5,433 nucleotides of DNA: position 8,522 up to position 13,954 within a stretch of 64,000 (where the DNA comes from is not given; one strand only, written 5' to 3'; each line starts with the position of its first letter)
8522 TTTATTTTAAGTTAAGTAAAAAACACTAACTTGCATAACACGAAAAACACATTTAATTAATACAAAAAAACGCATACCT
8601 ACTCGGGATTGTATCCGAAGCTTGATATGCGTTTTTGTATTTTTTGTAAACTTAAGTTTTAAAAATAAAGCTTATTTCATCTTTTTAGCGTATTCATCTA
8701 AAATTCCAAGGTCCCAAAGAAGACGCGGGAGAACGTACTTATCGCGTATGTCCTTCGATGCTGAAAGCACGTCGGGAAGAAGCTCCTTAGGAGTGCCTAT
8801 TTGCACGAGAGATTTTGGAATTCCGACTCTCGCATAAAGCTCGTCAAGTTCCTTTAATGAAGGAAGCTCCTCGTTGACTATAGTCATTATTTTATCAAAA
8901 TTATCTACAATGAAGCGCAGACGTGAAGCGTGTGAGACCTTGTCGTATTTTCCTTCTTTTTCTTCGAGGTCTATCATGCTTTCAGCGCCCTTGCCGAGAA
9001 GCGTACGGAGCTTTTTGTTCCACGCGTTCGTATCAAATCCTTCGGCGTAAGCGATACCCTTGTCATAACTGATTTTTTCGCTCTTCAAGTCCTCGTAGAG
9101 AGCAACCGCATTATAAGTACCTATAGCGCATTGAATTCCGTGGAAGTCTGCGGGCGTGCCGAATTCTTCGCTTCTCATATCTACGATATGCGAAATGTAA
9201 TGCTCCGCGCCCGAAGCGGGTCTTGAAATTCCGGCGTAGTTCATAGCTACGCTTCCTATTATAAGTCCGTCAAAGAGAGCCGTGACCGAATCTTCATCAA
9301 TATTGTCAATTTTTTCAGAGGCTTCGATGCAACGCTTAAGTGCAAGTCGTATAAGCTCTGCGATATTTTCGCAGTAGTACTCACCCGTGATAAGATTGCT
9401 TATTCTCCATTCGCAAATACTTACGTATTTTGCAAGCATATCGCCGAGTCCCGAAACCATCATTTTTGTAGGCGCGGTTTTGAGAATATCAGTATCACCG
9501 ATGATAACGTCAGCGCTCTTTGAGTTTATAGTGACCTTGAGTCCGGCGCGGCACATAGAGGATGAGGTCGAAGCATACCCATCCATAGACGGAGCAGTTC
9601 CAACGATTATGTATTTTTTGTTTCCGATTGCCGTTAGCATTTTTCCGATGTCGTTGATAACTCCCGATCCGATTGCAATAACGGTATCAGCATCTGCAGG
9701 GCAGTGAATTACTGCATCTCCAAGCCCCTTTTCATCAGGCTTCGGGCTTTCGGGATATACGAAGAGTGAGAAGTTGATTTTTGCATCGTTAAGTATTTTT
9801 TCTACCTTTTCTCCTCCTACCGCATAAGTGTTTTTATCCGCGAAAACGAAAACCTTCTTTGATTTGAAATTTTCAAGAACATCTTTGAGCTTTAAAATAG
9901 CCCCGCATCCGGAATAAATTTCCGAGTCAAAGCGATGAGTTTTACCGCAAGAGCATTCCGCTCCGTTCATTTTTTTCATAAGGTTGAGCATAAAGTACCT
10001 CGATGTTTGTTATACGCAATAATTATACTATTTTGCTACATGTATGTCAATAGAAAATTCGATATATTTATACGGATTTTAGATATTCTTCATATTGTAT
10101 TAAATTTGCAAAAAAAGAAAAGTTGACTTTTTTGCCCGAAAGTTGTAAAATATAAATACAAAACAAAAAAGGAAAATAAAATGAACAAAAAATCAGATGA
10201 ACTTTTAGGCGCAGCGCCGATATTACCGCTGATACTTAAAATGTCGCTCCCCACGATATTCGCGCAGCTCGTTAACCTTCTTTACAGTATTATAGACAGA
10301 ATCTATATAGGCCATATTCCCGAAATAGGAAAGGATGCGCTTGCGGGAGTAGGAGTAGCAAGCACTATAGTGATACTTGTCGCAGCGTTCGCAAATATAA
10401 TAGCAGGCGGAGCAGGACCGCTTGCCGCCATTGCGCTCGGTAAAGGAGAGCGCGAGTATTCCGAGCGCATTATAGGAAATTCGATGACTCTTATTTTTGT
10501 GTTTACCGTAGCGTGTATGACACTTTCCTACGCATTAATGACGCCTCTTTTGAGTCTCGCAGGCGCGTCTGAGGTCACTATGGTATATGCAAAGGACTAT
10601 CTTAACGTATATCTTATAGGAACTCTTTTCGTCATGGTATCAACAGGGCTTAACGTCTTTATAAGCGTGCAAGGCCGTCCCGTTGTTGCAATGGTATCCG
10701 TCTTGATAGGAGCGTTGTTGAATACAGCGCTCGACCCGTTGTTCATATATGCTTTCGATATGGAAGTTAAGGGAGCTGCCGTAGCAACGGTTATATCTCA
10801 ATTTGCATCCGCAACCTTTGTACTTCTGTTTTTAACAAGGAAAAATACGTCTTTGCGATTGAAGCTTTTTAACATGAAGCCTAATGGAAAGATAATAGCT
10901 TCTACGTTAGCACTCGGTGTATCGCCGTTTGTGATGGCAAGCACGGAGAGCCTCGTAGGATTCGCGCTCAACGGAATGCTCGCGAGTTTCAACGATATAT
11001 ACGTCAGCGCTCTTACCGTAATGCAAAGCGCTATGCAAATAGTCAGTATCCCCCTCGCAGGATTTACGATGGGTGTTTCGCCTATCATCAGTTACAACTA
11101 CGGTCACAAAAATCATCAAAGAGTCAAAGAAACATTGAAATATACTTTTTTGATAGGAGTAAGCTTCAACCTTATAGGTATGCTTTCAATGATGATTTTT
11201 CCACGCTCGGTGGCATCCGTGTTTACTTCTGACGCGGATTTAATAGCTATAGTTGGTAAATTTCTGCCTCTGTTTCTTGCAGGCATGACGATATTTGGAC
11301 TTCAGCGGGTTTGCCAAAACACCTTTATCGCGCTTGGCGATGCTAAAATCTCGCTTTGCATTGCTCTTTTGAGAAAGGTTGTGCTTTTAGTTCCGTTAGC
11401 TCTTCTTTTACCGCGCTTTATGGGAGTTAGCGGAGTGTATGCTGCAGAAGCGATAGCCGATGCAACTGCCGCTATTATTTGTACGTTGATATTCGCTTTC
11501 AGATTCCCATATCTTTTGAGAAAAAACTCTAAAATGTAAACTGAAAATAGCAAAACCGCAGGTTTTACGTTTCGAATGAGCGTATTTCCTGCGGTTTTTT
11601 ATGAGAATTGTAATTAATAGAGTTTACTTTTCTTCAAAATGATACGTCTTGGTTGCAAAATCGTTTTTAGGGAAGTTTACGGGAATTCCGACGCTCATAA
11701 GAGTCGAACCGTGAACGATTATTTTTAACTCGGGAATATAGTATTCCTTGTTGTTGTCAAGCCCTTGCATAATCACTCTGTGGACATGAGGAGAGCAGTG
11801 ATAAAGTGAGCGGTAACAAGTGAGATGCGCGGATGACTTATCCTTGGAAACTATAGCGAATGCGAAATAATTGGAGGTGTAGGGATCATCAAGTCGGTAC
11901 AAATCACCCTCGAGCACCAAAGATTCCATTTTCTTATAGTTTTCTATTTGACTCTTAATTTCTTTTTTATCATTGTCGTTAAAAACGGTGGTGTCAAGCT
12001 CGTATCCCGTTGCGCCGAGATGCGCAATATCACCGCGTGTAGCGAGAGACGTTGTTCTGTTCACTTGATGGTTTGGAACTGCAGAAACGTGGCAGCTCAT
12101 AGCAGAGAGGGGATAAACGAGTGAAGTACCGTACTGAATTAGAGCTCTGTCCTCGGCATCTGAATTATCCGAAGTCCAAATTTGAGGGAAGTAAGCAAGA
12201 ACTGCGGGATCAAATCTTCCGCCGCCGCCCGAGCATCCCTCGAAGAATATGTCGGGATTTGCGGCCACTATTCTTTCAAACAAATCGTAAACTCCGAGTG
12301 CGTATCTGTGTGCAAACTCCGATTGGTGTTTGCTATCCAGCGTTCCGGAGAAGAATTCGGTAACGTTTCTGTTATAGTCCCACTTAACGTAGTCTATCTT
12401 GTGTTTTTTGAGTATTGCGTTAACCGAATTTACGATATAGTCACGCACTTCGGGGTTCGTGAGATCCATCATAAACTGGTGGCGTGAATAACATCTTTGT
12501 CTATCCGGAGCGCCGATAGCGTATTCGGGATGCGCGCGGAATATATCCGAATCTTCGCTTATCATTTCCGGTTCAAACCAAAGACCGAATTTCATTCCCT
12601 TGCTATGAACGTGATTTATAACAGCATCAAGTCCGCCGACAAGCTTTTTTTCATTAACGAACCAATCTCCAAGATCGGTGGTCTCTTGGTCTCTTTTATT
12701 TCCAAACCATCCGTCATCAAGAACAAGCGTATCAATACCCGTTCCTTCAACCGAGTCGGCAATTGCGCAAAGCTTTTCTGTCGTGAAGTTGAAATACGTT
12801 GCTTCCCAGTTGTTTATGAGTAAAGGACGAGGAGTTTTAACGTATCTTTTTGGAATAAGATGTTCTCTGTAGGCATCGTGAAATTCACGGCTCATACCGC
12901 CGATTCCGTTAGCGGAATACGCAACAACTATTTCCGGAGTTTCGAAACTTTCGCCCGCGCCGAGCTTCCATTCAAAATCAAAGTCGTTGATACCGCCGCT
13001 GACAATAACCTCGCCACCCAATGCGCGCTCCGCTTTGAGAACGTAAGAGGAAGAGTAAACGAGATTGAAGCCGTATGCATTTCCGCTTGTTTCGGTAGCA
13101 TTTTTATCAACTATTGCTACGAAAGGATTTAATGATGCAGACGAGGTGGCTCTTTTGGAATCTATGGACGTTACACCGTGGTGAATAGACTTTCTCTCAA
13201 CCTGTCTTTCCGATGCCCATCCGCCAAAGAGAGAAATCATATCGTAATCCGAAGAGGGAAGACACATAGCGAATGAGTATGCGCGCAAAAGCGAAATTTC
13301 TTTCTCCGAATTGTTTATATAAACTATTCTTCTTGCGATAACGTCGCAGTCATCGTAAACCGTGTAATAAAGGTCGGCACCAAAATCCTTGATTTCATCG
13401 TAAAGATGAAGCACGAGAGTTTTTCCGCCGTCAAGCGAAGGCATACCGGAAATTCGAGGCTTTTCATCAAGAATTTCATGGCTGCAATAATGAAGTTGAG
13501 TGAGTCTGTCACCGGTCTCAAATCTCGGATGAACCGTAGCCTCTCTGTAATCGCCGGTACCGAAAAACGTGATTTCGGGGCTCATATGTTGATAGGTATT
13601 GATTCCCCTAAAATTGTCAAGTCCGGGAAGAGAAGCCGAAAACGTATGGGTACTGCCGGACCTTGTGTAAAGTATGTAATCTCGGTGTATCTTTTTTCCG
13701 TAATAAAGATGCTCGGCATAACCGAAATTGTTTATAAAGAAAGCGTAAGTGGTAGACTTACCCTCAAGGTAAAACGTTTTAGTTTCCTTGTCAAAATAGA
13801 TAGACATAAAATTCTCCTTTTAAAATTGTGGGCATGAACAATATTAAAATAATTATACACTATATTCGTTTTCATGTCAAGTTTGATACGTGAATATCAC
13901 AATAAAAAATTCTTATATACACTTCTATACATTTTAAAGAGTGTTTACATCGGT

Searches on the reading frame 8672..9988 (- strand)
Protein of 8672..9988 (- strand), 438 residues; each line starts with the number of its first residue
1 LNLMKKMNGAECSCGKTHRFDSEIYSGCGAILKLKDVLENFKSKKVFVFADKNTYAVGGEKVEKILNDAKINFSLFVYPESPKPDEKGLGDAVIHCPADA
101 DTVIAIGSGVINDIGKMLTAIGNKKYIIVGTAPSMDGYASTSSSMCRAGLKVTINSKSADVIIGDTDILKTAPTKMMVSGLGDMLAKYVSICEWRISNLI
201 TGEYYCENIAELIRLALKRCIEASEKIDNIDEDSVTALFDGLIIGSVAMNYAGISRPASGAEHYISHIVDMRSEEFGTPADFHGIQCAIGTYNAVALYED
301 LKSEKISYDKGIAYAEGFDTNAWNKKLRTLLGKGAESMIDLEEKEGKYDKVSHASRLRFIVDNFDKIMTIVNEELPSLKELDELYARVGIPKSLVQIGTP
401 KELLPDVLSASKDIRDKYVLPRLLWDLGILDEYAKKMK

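Call 29: search_protein_families(library=pfam, proteins=[window:8672-9988:-], max_evalue=0.00001)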
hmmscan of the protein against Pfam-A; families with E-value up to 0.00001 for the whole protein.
window:8672-9988:- (438 aa): 2 families
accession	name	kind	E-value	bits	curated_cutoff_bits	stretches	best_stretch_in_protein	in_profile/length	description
PF13685.12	Fe-ADH_2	-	6.3e-27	94.9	28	1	27-173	3-149/149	Iron-containing alcohol dehydrogenase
PF00465.25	Fe-ADH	-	1.6e-09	38.1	31.3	1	23-127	3-111/168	Iron-containing alcohol dehydrogenase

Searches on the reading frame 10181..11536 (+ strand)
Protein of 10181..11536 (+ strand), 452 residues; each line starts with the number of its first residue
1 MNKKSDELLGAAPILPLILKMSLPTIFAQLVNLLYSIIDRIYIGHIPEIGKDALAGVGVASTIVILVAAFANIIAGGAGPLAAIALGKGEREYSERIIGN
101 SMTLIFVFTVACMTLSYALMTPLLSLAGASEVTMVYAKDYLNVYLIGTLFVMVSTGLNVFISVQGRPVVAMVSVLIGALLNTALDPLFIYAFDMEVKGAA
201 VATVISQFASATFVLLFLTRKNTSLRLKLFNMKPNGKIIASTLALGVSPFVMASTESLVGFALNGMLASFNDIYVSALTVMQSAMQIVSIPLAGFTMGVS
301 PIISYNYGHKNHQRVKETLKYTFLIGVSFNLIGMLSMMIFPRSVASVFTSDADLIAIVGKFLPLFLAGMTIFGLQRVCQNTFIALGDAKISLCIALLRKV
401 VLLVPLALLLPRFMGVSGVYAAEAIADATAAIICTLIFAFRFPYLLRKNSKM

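Call 29: search_protein_families(library=pfam, proteins=[window:10181-11536:+], max_evalue=0.00001)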
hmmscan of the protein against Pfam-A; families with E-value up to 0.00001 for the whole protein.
window:10181-11536:+ (452 aa): 1 family
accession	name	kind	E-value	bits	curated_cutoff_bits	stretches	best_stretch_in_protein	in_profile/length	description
PF01554.23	MatE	-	2.4e-39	135.1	24.9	2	252-407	5-159/161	MatE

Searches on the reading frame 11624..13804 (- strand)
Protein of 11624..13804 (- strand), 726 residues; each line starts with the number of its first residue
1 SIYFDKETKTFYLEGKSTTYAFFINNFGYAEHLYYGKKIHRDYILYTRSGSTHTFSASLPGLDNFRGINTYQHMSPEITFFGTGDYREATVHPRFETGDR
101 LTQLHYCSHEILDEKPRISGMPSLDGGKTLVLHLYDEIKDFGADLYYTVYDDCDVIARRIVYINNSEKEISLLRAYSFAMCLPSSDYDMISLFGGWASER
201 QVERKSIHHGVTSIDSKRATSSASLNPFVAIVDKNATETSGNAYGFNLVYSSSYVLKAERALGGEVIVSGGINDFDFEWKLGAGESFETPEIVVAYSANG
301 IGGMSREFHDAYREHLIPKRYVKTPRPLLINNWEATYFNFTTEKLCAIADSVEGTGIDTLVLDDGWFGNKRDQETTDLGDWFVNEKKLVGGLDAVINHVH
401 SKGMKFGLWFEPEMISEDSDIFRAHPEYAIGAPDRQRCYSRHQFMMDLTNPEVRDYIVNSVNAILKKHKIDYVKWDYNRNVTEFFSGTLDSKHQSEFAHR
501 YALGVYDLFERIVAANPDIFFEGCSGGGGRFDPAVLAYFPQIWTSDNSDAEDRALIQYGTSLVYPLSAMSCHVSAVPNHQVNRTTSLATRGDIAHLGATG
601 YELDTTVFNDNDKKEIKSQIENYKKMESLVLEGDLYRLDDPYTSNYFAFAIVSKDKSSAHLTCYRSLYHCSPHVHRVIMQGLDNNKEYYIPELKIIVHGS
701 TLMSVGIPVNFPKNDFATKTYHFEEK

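Call 29: search_protein_families(library=pfam, proteins=[window:11624-13804:-], max_evalue=0.00001)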
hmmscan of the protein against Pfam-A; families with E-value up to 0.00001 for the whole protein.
window:11624-13804:- (726 aa): 5 families
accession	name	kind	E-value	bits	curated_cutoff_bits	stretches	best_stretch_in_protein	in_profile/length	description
PF02065.24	Melibiase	-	5.4e-146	486.5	27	1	286-632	1-346/347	Melibiase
PF16875.11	Glyco_hydro_36N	-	4.4e-66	223.4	27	1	28-281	1-252/253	Glycosyl hydrolase family 36 N-terminal domain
PF16874.11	Glyco_hydro_36C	-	3.8e-15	56.5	27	1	648-723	3-77/77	Glycosyl hydrolase family 36 C-terminal domain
PF02638.21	GHL10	-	1.6e-09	37.8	27.9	1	392-482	72-167/311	Glycosyl hydrolase-like 10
PF01055.32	Glyco_hydro_31_2nd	-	3e-07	30.5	23.5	1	343-500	22-178/328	Glycosyl hydrolases family 31 TIM-barrel domain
